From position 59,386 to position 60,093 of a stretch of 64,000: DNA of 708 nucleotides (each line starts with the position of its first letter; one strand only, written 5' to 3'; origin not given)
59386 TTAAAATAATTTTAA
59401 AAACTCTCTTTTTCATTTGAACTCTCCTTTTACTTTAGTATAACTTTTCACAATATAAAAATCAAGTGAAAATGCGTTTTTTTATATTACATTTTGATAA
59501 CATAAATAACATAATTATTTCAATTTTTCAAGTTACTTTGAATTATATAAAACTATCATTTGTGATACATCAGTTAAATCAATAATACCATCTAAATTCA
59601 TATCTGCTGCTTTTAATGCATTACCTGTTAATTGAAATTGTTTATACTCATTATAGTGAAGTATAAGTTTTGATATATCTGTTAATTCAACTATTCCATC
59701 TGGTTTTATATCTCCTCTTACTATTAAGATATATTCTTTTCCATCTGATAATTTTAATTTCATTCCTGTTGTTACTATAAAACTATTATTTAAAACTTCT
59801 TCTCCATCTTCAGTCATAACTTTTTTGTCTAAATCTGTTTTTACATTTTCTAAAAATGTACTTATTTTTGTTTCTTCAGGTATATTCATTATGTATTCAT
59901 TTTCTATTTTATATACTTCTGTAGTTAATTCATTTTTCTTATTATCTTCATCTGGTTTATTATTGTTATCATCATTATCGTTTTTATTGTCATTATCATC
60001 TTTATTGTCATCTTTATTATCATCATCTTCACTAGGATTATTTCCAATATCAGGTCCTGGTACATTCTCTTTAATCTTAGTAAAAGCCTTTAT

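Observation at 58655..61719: Cohesin-dockerin pair built around a papain-like cysteine protease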

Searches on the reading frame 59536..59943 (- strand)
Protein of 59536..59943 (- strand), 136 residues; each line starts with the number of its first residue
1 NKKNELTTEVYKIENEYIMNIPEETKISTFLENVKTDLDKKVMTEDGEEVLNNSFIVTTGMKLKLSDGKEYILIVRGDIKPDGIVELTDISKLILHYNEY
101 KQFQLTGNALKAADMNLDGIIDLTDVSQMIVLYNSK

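Call 7: search_solved_structures(query=window:59536-59943:-, max_evalue=10, show_alignments=5)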
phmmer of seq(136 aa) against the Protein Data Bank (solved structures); distinct sequences matched with E-value up to 10: 14.
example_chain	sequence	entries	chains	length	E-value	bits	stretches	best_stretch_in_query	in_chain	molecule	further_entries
8ajy_B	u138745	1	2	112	0.012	19.2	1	77-133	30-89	Dockerin from ScaH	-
2ccl_B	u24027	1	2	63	0.16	15.6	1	74-127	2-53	ENDO-1,4-BETA-XYLANASE Y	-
1ohz_B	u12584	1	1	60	0.18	15.4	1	77-127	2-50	ENDO-1,4-BETA-XYLANASE Y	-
2y3n_B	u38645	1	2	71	0.2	15.3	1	75-126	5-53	CELLULOSOMAL FAMILY-48 PROCESSIVE GLYCOSIDE HYDROLASE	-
8bav_C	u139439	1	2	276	0.21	15.2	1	93-133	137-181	Secretagogin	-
2b59_B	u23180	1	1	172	0.23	15.1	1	56-127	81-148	Cellulosomal scaffolding protein A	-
4fl4_A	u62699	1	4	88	0.34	14.5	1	76-127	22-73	Glycoside hydrolase family 9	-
8x39_A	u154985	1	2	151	0.37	14.4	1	69-125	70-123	Serine protease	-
8x3a_A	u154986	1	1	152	0.38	14.4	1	69-125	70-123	Serine protease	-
5lxv_B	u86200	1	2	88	0.44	14.1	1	72-127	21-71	Carbohydrate-binding protein WP_009985128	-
3kcp_A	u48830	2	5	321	0.66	13.6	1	57-127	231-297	Cellulosomal-scaffolding protein A | Cellulosome anchoring protein cohesin region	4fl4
8bbj_C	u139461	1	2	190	0.98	13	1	91-133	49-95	Secretagogin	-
4cj0_A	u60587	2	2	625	1.5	12.5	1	74-127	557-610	ENDOGLUCANASE D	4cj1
1clc_A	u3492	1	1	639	1.5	12.4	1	74-127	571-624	ENDOGLUCANASE CELD; EC: 3.2.1.4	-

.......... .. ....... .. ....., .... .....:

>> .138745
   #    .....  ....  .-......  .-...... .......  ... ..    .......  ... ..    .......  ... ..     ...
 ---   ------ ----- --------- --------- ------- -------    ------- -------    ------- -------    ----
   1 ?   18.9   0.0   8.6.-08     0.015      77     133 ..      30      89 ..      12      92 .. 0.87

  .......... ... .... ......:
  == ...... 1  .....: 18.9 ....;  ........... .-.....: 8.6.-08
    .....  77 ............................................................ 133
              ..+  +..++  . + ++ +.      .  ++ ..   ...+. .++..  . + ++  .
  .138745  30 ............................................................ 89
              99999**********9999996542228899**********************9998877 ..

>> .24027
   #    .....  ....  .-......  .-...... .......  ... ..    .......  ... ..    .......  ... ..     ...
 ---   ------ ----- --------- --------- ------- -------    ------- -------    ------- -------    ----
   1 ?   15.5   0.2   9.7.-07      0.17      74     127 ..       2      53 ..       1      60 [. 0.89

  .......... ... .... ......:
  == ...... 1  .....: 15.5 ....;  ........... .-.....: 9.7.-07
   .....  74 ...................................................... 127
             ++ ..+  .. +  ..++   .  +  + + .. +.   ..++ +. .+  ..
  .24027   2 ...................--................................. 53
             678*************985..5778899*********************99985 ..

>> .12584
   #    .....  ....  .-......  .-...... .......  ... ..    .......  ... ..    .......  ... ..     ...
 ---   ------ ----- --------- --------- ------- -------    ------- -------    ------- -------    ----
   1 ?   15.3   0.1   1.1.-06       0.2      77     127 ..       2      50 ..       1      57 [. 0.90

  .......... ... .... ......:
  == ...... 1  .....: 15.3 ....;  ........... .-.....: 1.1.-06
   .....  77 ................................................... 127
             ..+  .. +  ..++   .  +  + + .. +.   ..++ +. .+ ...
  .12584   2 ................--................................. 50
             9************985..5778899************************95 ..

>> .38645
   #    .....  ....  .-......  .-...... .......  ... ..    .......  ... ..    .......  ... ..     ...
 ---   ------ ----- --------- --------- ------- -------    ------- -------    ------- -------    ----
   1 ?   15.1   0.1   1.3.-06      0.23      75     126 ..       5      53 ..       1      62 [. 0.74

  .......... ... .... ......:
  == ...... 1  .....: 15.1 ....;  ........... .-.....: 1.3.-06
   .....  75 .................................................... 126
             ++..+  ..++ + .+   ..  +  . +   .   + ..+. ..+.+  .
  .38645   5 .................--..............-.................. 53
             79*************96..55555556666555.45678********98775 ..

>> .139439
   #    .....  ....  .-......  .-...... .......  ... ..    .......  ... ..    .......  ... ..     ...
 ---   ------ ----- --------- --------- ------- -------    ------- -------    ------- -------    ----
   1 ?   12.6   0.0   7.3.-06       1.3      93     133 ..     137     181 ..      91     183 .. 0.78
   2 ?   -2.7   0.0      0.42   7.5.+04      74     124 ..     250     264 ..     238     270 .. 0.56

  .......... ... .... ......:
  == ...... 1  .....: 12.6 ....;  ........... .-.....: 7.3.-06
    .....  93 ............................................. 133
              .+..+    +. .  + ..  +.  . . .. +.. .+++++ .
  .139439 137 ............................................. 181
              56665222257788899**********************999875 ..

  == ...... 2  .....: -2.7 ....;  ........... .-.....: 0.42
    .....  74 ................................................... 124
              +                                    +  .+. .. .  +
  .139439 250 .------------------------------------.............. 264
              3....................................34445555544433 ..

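Call 24: search_protein_families(library=pfam, alignment_id=A2, max_evalue=0.01)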
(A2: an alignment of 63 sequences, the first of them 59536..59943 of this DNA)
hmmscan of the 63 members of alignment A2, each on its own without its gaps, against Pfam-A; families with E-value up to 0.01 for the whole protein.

A. member 1, window:59536-59943:- (136 aa): 1 family
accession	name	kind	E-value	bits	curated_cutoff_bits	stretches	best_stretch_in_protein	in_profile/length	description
PF00404.24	Dockerin_1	-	2.3e-06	28.1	22.9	1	77-130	2-53/57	Dockerin type I domain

B. families by the number of members that match (of 63 scanned): 7 families
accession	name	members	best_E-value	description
PF18560.7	Lectin_like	62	3.1e-22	Lectin like domain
PF00112.29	Peptidase_C1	62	2.9e-16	Papain family cysteine protease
PF00404.24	Dockerin_1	62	1.8e-09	Dockerin type I domain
PF05887.16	Trypan_PARP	3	6e-07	Procyclic acidic repetitive protein (PARP)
PF13202.12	EF-hand_5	2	0.00024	EF hand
PF16031.10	TonB_N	1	0.00054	TonB polyproline region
PF13833.12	EF-hand_8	1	0.0044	EF-hand domain pair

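Call 27: predict_structure(alignment_id=A2)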
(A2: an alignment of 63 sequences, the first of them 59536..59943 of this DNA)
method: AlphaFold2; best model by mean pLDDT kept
length: 136 residues; sequences in the alignment: 63
mean_pLDDT: 94.2   pTM: 0.87
mean pLDDT of the five models: 94.2, 93.8, 92.5, 72.9, 71.1
residues with pLDDT >= 90: 130; 70-90: 2; 50-70: 2; < 50: 2
segments of 3 or more residues with pLDDT < 50: none
pLDDT, mean of each block of 10 residues (from residue 1): 76 95 97 95 95 96 96 97 96 96 94 95 97 93
secondary structure, 60 per line:
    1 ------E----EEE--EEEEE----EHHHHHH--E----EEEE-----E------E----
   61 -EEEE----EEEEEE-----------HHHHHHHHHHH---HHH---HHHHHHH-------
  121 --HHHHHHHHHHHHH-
elements in order: E12-14 E17-21 H27-32 E40-43 E62-65 E70-75 H87-97 H107-113 H123-135

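Call 30: fold_search(model_id=the predicted structure, library=pdb)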
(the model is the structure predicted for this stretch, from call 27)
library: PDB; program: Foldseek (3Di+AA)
matches with E <= 10: 360; with E <= 0.001: 0
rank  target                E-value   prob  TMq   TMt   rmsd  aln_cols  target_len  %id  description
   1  2ccl_B                1.4e-02  1.00  0.40  0.82   2.0        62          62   27  THE S45A, T46A MUTANT OF THE TYPE I COHESIN-DOCKERIN COMPLEX FROM THE CELLULOSOME OF CLOSTRIDIUM THERMOCELLUM (released 2007-02-13)
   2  8x3a_MODEL_1_A        5.4e-02  1.00  0.44  0.40   1.8        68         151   32  Solution NMR structure of cellulosomal double-dockerin module of Clo1313_0689 from Clostridium thermocellum (released 2024-04-03)
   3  4fl4_A                5.8e-02  1.00  0.39  0.73   2.3        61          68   30  Scaffoldin conformation and dynamics revealed by a ternary complex from the Clostridium thermocellum cellulosome (released 2012-06-27)
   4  8x39_B                6.5e-02  1.00  0.42  0.42   1.2        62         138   31  Crystal structure of cellulosomal double-dockerin module of Clo1313_0689 from Clostridium thermocellum (released 2024-04-03)
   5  8x39_A                7.9e-02  1.00  0.43  0.42   1.0        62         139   31  Crystal structure of cellulosomal double-dockerin module of Clo1313_0689 from Clostridium thermocellum (released 2024-04-03)
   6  1ohz_B                1.0e-01  1.00  0.37  0.87   1.1        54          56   30  Cohesin-Dockerin complex from the cellulosome of Clostridium thermocellum (released 2003-11-20)
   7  4fl4_G                1.0e-01  1.00  0.40  0.75   2.4        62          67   29  Scaffoldin conformation and dynamics revealed by a ternary complex from the Clostridium thermocellum cellulosome (released 2012-06-27)
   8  6kge_B                1.1e-01  1.00  0.36  0.77   2.1        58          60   28  Crystal structure of CaDoc0917(R16D)-CaCohA2 complex at pH 5.5 (released 2020-07-08)
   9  5kue                  1.1e-01  0.92  0.27  0.37   3.0        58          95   19  Human SeMet incorporated I141M/L146M mitochondrial calcium uniporter (residues 72-189) crystal structure with magnesium (released 2016-09-07)
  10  4fl4_J                1.3e-01  0.99  0.39  0.75   2.3        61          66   30  Scaffoldin conformation and dynamics revealed by a ternary complex from the Clostridium thermocellum cellulosome (released 2012-06-27)
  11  8ajy_B                1.6e-01  0.99  0.39  0.60   2.2        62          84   29  Ruminococcus flavefaciens Cohesin-Dockerin structure: dockerin from ScaH adaptor scaffoldin in complex with the cohesi (released 2022-11-02)
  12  4fl4_D                1.6e-01  0.99  0.38  0.73   2.5        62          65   29  Scaffoldin conformation and dynamics revealed by a ternary complex from the Clostridium thermocellum cellulosome (released 2012-06-27)
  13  5kug                  1.7e-01  0.87  0.27  0.37   3.0        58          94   19  Human mitochondrial calcium uniporter (residues 72-189) crystal structure with lithium (released 2016-09-07)
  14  1epf_B                1.7e-01  0.25  0.22  0.17   5.6        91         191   14  CRYSTAL STRUCTURE OF THE TWO N-TERMINAL IMMUNOGLOBULIN DOMAINS OF THE NEURAL CELL ADHESION MOLECULE (NCAM) (released 2000-10-09)
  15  4iu2_B                1.8e-01  0.25  0.34  0.22  15.4       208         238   13  Cohesin-dockerin -X domain complex from Ruminococcus flavefacience (released 2013-04-24)
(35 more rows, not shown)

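Call 46: search_protein_representatives(protein=window:59536-59943:-)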
Query: 136 residues. Proteins with E-value up to 0.001 (for the whole library): 1361; up to 1e-10: 152; up to 1e-30: 4. The best 150 are listed.
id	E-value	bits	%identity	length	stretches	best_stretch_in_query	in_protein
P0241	1.9e-42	160.7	35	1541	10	75-127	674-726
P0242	1.1e-36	142.1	34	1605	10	75-129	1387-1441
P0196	2.3e-34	134.6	57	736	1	3-135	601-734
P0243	5.6e-31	123.7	47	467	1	6-134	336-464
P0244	1.4e-30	122.3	55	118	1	19-135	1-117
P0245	5.6e-29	117.2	50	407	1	4-135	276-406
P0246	2.2e-28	115.3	53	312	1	5-136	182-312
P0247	3.8e-28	114.5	62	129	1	41-135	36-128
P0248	1.4e-27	112.7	50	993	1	6-136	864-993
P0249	3.1e-27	111.6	51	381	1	6-135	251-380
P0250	1.6e-25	106.0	51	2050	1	5-135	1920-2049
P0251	3.0e-25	105.1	53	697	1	4-122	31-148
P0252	3.2e-25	105.1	45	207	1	5-133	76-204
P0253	8.1e-25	103.8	52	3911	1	4-135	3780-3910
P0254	3.8e-23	98.4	38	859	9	75-129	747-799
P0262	1.9e-20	89.6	39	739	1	5-132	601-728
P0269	1.5e-17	80.3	37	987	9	74-128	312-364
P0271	8.0e-17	77.9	35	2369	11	74-129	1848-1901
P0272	2.7e-16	76.2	40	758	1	8-129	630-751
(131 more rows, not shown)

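Call 48: list_cluster_members(proteins=[P0243, P0245, P0246, P0248, P0249, P0250, P0251, P0253, P0241, P0242])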
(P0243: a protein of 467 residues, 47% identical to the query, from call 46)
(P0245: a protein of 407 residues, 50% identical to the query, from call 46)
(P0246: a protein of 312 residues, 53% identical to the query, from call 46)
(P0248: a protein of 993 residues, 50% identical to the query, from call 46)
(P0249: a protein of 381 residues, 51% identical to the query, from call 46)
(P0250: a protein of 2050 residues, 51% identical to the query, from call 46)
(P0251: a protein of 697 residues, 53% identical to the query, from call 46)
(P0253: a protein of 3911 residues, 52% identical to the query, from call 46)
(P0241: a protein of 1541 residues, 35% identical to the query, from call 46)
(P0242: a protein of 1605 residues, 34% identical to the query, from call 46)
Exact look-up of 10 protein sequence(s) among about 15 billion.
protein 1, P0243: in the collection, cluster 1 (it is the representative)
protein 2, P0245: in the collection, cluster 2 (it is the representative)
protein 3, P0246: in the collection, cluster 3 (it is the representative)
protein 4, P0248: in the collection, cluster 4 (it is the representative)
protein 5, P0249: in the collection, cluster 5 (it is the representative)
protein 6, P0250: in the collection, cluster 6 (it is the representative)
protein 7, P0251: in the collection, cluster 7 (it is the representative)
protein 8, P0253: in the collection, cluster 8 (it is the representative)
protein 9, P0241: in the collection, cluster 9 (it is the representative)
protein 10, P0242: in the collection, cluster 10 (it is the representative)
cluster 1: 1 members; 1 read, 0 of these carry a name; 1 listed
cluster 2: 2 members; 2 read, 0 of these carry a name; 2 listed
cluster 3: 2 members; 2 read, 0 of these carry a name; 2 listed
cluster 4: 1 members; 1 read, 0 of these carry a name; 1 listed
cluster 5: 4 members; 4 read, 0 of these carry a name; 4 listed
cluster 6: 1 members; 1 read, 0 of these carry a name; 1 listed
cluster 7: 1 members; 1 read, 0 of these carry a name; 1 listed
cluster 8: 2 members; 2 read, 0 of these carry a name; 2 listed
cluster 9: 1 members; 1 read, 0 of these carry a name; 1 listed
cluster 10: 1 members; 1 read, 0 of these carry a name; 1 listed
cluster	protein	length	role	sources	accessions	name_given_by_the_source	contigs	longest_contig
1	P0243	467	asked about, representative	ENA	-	-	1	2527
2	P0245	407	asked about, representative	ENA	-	-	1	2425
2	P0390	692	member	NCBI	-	-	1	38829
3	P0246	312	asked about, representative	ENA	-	-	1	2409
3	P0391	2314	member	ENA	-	-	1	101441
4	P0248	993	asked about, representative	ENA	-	-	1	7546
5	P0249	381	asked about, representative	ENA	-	-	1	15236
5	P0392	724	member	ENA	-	-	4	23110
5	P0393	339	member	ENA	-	-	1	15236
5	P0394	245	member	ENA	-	-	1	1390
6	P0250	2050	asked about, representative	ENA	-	-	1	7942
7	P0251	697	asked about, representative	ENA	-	-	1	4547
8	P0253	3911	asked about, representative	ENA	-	-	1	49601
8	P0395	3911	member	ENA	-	-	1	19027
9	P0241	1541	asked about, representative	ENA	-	-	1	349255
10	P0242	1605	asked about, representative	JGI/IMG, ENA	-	-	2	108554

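Call 49: search_protein_families(library=pfam, alignment_id=A3, max_evalue=0.00001)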
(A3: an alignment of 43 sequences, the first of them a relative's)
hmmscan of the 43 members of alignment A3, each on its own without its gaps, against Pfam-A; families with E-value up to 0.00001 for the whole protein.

A. member 1, P0243 (467 aa): 1 family
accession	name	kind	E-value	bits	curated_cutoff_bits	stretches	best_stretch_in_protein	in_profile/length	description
PF18560.7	Lectin_like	-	3.5e-15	57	27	1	154-315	1-156/156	Lectin like domain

B. families by the number of members that match (of 43 scanned): 36 families (the first 25 are shown)
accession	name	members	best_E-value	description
PF00404.24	Dockerin_1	30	2e-94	Dockerin type I domain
PF00112.29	Peptidase_C1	10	1.9e-21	Papain family cysteine protease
PF18560.7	Lectin_like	8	2.9e-24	Lectin like domain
PF13306.12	LRR_5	6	4.2e-51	BspA type Leucine rich repeat region (6 copies)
PF00754.31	F5_F8_type_C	4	5e-23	F5/8 type C domain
PF22633.2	F5_F8_type_C_2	4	1.6e-13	NedA-like, galactose-binding domain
PF09479.16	Flg_new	3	3.2e-117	Listeria-Bacteroides repeat domain (List_Bact_rpt)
PF13855.12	LRR_8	3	3.3e-47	Leucine rich repeat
PF06458.18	MucBP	3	8e-31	MucBP domain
PF12799.13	LRR_4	2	9.8e-76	Leucine Rich repeats (2 copies)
PF02368.24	Big_2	2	2.4e-56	Bacterial Ig-like domain (group 2)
PF18998.6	Flg_new_2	2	7.9e-50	Divergent InlB B-repeat domain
PF08305.17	NPCBM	2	5.3e-25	NPCBM/NEW2 domain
PF19078.6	Big_12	2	8e-20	Bacterial Ig-like domain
PF13499.12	EF-hand_7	2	1.5e-11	EF-hand domain pair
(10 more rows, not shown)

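Call 51: find_encoding_contigs(protein=P0253, flank=10000, max_places=2)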
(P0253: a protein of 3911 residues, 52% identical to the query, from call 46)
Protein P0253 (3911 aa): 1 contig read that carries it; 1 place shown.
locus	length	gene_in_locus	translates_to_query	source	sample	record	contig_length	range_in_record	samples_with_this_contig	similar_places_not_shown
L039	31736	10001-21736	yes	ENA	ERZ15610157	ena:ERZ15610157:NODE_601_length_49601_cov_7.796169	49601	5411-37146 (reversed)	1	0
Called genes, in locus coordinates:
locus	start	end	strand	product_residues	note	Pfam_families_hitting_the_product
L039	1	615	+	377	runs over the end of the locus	-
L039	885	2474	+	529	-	PF04542:Sigma70_r2, PF08281:Sigma70_r4_2, PF04545:Sigma70_r4 (weak)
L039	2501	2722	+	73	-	-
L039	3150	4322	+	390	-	PF18975:DUF5711, PF23381:Beta-prop_IFT122_1st (faint)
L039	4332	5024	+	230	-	PF02674:Colicin_V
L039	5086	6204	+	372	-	PF03816:LytR_cpsA_psr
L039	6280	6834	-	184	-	-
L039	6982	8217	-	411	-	PF00768:Peptidase_S11, PF02113:Peptidase_S13 (faint), PF13354:Beta-lactamase2, PF07943:PBP5_C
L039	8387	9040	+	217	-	PF10531:SLBB, PF22461:SLBB_2 (weak), PF00633:HHH (faint), PF12836:HHH_3, PF14520:HHH_5 (faint)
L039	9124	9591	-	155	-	-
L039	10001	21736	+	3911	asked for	PF00112:Peptidase_C1, PF13306:LRR_5, PF09479:Flg_new, PF18998:Flg_new_2 (faint), PF09479:Flg_new (weak), PF06458:MucBP, PF00404:Dockerin_1 (weak)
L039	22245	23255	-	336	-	PF13786:DUF4179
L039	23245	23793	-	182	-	PF04542:Sigma70_r2 (weak), PF08281:Sigma70_r4_2, PF04545:Sigma70_r4 (weak)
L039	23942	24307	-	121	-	-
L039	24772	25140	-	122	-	PF01934:HepT-like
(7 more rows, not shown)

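Call 56: find_encoding_contigs(protein=P0262, flank=6000, max_places=2)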
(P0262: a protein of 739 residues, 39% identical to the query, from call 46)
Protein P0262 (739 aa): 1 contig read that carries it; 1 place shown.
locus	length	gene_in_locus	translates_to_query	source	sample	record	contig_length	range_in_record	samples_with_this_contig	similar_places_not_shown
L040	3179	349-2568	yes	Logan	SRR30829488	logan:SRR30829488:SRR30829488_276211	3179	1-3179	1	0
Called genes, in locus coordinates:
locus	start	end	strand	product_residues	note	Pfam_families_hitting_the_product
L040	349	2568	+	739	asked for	PF00112:Peptidase_C1, PF18560:Lectin_like, PF00404:Dockerin_1 (weak)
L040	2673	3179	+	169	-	?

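Call 57: find_encoding_contigs(protein=P0272, flank=6000, max_places=2)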
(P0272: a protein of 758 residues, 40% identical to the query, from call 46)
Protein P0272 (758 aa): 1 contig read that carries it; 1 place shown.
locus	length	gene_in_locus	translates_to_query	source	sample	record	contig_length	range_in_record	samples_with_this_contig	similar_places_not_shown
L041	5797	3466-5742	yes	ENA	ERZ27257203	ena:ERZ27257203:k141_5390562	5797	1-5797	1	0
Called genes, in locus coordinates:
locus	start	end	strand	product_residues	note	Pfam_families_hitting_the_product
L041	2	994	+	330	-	?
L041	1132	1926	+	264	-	PF02578:Cu-oxidase_4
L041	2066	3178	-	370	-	-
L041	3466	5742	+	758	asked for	PF00112:Peptidase_C1, PF18560:Lectin_like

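Call 58: find_encoding_contigs(protein=P0250, flank=6000, max_places=2)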
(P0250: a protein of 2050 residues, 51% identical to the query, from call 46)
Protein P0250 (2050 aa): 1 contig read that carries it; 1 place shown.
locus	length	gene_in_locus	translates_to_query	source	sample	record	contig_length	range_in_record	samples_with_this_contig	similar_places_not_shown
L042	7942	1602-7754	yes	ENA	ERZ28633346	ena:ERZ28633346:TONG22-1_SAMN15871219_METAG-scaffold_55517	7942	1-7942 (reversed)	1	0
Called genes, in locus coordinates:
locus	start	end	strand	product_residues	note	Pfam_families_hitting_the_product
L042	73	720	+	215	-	PF10531:SLBB, PF22461:SLBB_2, PF06514:PsbU (weak), PF14520:HHH_5 (faint), PF00633:HHH (weak), PF03934:T2SSK (weak), PF12836:HHH_3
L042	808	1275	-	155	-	-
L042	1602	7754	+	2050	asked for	PF00112:Peptidase_C1, PF18998:Flg_new_2 (faint), PF13306:LRR_5, PF09479:Flg_new, PF06458:MucBP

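Call 72: search_protein_families(library=pfam, proteins=[P0241, P0242, P0254, P0269, P0271], max_evalue=0.00001)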
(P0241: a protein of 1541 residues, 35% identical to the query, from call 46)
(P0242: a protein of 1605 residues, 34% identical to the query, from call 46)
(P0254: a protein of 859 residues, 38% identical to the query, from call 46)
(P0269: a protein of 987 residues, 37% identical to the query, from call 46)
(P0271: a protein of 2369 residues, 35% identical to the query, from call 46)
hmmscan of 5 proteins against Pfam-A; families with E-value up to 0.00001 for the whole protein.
P0241 (1541 aa): 1 family
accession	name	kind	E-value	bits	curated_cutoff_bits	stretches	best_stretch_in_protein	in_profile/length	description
PF00404.24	Dockerin_1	-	2e-94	310.2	22.9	9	866-923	1-56/57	Dockerin type I domain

P0242 (1605 aa): 3 families
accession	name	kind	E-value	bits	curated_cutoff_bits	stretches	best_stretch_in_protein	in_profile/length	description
PF00404.24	Dockerin_1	-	1.4e-92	304.2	22.9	9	862-919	1-56/57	Dockerin type I domain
PF13499.12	EF-hand_7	-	1.5e-07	32.1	30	0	1390-1438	12-62/67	EF-hand domain pair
PF13517.12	FG-GAP_3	-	5.5e-07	30.5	26.9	0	848-873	34-59/61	FG-GAP-like repeat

P0254 (859 aa): 3 families
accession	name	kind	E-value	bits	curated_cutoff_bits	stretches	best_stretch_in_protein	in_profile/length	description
PF00404.24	Dockerin_1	-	2.1e-81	268.5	22.9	9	223-275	1-53/57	Dockerin type I domain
PF13499.12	EF-hand_7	-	1.5e-11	44.9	30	0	750-795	12-61/67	EF-hand domain pair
PF22648.2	SET7_N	-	1e-10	41.7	27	0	421-446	15-40/74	Histone H3 K4-specific methyltransferase SET7 N-terminal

P0269 (987 aa): 4 families
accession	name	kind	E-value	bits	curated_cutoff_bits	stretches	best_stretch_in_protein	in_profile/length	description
PF00404.24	Dockerin_1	-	5.1e-104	340.9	22.9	9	843-897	1-55/57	Dockerin type I domain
PF09479.16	Flg_new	-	3.6e-52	174.8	27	3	243-304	1-65/65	Listeria-Bacteroides repeat domain (List_Bact_rpt)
PF13499.12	EF-hand_7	-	9.9e-15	55.1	30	0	316-361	12-61/67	EF-hand domain pair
PF18998.6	Flg_new_2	-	4.6e-09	36.6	23.6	0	243-308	1-72/73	Divergent InlB B-repeat domain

P0271 (2369 aa): 1 family
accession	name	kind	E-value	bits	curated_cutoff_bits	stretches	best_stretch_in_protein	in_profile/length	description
PF00404.24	Dockerin_1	-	4.8e-104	340.9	22.9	11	1567-1622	2-56/57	Dockerin type I domain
